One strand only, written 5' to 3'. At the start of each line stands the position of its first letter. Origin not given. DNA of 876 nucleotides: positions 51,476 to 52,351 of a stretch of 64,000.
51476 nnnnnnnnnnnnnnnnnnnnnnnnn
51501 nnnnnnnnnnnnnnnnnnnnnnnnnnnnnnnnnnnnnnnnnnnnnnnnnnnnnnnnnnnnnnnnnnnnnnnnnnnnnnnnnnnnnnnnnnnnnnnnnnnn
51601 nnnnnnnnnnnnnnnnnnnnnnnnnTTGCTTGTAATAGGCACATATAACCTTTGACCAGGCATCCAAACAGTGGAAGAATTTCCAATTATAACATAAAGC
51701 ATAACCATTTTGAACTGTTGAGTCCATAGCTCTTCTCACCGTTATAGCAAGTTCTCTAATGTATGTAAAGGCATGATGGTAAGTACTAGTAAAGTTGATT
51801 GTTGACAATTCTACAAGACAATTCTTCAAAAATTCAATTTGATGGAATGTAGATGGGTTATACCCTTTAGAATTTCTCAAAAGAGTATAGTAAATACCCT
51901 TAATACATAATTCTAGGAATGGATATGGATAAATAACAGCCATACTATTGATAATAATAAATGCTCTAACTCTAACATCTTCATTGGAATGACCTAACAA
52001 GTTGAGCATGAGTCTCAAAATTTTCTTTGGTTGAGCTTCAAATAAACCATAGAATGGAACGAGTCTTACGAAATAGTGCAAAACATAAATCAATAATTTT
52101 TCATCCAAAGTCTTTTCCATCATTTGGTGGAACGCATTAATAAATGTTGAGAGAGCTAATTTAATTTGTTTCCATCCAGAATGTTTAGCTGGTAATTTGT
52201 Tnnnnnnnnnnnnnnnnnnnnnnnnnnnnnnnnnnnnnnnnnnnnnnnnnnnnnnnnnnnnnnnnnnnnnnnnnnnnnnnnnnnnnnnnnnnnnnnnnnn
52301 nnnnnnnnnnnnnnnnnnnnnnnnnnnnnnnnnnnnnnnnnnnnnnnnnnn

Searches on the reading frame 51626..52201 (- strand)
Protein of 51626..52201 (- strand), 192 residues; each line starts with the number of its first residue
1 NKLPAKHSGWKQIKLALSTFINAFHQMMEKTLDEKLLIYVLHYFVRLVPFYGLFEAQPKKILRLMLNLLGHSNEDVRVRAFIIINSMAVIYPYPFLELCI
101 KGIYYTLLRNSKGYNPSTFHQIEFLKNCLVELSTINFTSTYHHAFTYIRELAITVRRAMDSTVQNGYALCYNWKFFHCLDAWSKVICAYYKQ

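Call 26: find_related_loci(query=A2, collection=metagenome_contigs, flank=1500)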
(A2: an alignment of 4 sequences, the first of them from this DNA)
Query A2 (192 aa) in metagenome_contigs; peptide patterns used: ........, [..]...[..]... (x = any residue, [..] = any of these).
330 stretches matched a pattern, but none encodes a relative of the query by tblastn (E <= 1e-3).
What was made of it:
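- Tried and rejected: find_related_loci on metagenome contigs with an alignment of the conserved exon-3 region matched 330 patterns, but none was confirmed (call 26).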
